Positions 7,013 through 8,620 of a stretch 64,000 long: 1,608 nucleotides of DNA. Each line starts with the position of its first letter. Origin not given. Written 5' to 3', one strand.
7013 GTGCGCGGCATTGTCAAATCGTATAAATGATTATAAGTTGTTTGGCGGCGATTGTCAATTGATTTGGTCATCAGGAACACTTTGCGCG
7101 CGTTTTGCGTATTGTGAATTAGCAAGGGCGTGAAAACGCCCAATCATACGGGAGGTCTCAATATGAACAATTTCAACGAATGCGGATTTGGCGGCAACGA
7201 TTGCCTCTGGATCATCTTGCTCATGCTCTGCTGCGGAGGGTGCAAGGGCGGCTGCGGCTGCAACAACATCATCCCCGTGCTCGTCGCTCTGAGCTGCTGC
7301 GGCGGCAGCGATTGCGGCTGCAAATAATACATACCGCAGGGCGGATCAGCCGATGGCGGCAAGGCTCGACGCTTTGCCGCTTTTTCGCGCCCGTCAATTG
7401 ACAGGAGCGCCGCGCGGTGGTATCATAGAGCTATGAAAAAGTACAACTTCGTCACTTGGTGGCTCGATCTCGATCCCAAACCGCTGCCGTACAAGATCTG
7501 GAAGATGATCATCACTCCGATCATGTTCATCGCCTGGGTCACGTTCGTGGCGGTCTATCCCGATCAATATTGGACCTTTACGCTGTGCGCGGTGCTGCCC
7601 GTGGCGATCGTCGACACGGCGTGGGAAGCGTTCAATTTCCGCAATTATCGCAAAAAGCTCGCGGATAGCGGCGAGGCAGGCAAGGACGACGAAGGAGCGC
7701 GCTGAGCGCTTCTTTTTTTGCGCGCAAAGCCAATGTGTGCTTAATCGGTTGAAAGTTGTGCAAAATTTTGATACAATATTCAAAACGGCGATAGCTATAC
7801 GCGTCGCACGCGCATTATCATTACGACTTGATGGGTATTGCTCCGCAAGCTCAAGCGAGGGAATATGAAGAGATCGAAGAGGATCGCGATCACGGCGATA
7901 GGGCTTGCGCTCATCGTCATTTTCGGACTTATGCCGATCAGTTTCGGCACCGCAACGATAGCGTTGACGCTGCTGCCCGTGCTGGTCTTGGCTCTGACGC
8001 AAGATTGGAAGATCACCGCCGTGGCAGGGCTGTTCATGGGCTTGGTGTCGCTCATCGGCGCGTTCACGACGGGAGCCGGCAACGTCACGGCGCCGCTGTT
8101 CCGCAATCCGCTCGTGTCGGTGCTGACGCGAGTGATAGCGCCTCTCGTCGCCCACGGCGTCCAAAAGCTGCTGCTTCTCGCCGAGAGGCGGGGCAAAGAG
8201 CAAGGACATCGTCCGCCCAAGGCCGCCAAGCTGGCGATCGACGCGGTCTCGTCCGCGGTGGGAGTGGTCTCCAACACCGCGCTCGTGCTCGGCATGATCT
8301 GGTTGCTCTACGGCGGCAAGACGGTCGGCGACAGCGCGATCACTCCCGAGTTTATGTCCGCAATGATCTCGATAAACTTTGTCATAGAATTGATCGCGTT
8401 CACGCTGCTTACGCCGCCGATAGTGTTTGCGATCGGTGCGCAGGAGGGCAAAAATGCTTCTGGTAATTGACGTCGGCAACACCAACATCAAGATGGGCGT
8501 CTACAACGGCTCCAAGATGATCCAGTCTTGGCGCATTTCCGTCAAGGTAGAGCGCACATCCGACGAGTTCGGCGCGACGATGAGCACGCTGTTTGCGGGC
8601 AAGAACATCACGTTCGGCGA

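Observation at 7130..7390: Stand-alone 54-aa Cys/Gly-rich hydrophobic micro-protein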

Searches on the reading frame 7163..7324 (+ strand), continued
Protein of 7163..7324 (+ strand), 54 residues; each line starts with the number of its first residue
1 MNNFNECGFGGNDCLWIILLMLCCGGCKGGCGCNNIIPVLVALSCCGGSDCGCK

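Call 31: find_related_loci(query=A1, collection=genome_contigs, flank=6000)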
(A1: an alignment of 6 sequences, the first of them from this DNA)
Query A1 (54 aa) in genome_contigs; peptide patterns used: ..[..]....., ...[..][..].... (x = any residue, [..] = any of these).
218 stretches matched a pattern; 21 encode a relative of the query (tblastn E <= 1e-3); 21 distinct loci.
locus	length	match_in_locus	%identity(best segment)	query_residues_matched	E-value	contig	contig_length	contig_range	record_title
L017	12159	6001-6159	98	1-54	3e-27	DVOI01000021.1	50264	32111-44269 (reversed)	MAG TPA_asm: Candidatus Ornithoclostridium faecigallinarum isolate ChiHcolR4-3946 ChiHcolR4__C64538_L50264_SRR6323285, w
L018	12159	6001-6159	98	1-54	3e-27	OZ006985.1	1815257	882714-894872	MAG: uncultured Christensenellaceae bacterium isolate metabat2_pooled_hifiasm.1589 MAG genome assembly, chromosome: 1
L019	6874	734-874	85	1-44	4e-18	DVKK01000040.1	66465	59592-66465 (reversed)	MAG TPA_asm: Candidatus Ornithoclostridium excrementipullorum isolate ChiW5-1639 ChiW5__C88165_L66465_SRR5506738, whole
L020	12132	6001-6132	95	1-44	6e-15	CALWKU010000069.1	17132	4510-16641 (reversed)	MAG: uncultured Christensenellaceae bacterium isolate E27__bin398 genome assembly, contig: E27__k127_3005035, whole geno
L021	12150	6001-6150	69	1-48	5e-13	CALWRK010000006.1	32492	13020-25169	MAG: uncultured Clostridia bacterium isolate BRZ_AA__bin28 genome assembly, contig: BRZ_AA__NODE_1322_length_32492_cov_6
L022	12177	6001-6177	58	1-54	4e-10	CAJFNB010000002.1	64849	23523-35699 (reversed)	Candidatus Alloclostridium intestinigallinarum isolate Chicken_8_mag_61 genome assembly, contig: MAGpy_11413_8_idba_bin_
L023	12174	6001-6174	51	8-54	1e-8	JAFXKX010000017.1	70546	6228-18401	MAG: Clostridia bacterium isolate RGIG6508 Sheep_Rectum.Co__c2895900, whole genome shotgun sequence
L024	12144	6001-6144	62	1-48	3e-8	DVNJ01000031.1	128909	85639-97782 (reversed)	MAG TPA_asm: Candidatus Caccalectryoclostridium excrementigallinarum isolate 9366 CHK29__C479527_L128909_ERR2241694, who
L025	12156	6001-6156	56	1-50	7e-8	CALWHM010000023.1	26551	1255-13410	MAG: uncultured Clostridia bacterium isolate BRZ_DA__bin49 genome assembly, contig: BRZ_DA__NODE_2128_length_26551_cov_8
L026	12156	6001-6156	55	1-50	1e-7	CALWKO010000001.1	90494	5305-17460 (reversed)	MAG: uncultured Clostridia bacterium isolate BRZ_DA__bin30 genome assembly, contig: BRZ_DA__NODE_386_length_90494_cov_6.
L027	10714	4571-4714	52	7-48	2e-7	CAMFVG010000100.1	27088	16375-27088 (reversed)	MAG: uncultured Clostridia bacterium isolate SRR12203256_bin.4_metaWRAP_v1.3_MAG genome assembly, contig: ERZ10551924.47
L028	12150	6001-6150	57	1-48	8e-7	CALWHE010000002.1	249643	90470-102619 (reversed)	MAG: uncultured Christensenellaceae bacterium isolate BRZ_A__bin47 genome assembly, contig: BRZ_A__NODE_40_length_249643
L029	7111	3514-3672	53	8-53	2e-6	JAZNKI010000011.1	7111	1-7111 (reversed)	MAG: Faecalimonas sp. isolate T1900044676_TS20190142.MAGScoT_cleanbin_000047 SGB_1633_k141_2942073, whole genome shotgun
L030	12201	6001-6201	51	8-48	2e-6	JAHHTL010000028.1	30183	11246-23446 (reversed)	MAG: Ruminococcus sp. isolate MAG081 MAG081_28, whole genome shotgun sequence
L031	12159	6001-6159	51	8-53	5e-6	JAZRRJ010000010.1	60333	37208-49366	MAG: Faecalimonas sp. isolate T1900045354_YK20190044.MAGScoT_cleanbin_000021 SGB_6784_k141_952052, whole genome shotgun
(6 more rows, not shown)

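Call 48: predict_structure(alignment_id=A3)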
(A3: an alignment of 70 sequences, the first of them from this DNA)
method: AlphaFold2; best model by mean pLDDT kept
length: 54 residues; sequences in the alignment: 70
mean_pLDDT: 53.4   pTM: 0.26
mean pLDDT of the five models: 53.4, 52.6, 51.8, 50.7, 45.9
residues with pLDDT >= 90: 0; 70-90: 0; 50-70: 36; < 50: 18
segments of 3 or more residues with pLDDT < 50: 1-6, 8-11, 50-54
pLDDT, mean of each block of 10 residues (from residue 1): 43 59 56 58 55 42
secondary structure, 60 per line:
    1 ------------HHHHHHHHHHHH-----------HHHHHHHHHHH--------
elements in order: H13-24 H36-46

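Call 69: search_protein_families(library=pfam, proteins=[L014:6308-6460:-, L014:6594-7103:+, L014:7142-7429:+], max_evalue=0.01)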
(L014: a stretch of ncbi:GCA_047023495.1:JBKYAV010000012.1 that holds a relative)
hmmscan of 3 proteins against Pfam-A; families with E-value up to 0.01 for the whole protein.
L014:6308-6460:- (50 aa): 0 families

L014:6594-7103:+ (169 aa): 0 families

L014:7142-7429:+ (95 aa): 0 families

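Call 73: list_cluster_members(proteins=[P0052, P0120, P0020, P0005])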
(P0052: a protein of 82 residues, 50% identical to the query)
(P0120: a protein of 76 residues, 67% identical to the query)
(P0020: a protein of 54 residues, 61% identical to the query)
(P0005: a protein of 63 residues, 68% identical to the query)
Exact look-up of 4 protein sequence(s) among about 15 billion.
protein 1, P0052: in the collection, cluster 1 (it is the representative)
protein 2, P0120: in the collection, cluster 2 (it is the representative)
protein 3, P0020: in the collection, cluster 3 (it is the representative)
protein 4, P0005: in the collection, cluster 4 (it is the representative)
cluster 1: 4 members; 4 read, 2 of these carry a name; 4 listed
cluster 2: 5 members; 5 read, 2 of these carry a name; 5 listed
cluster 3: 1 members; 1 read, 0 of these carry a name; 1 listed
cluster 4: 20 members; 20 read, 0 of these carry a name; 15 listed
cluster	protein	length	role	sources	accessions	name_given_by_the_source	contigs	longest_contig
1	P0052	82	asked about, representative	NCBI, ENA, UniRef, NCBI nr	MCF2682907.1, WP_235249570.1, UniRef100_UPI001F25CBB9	chorion class high-cysteine HCB protein 13 [Faecalicatena contorta] | chorion class high-cysteine HCB protein 13 n=1 Tax=Faecalicatena contorta TaxID=39482 ...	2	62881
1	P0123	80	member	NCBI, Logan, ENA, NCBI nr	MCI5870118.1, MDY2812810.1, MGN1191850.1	MAG: chorion class high-cysteine HCB protein 13 [Dorea sp.] | chorion class high-cysteine HCB protein 13 [Dorea sp.]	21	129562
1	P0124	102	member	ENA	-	-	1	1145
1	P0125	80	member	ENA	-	-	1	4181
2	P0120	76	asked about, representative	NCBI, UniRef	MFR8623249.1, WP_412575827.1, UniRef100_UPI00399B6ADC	chorion class high-cysteine HCB protein 13 [[Ruminococcus] torques] | chorion class high-cysteine HCB protein 13 n=1 Tax=[Ruminococcus] torques TaxID=33039 ...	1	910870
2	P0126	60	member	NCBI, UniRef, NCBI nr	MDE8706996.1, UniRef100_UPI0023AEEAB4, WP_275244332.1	chorion class high-cysteine HCB protein 13 [[Ruminococcus] torques] | chorion class high-cysteine HCB protein 13 n=1 Tax=[Ruminococcus] torques TaxID=33039 ...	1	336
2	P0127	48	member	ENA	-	-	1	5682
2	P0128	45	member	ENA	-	-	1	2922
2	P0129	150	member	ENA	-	-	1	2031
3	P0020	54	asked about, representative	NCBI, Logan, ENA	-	-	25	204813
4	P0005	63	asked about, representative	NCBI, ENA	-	-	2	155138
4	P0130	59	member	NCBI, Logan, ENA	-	-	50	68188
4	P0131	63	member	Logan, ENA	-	-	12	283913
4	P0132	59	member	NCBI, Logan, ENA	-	-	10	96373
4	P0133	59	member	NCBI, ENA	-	-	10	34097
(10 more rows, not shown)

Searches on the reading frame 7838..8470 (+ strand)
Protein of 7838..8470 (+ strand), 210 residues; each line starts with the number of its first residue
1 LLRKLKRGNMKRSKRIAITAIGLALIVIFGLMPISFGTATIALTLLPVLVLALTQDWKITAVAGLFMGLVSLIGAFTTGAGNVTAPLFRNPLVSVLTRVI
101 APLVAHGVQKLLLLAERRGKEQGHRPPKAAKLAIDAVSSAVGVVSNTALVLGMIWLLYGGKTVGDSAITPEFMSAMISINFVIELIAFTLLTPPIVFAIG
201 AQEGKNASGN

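Call 47: search_protein_families(library=ncbifam, proteins=[window:7838-8470:+], max_evalue=0.001)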
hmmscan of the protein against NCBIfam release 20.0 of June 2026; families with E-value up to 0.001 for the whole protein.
window:7838-8470:+ (210 aa): 1 family
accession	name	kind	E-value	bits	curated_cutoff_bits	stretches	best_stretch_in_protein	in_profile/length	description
TIGR02357.1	ECF_ThiT_YuaJ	equivalog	0.00025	21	108.45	1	16-75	4-66/183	energy-coupled thiamine transporter ThiT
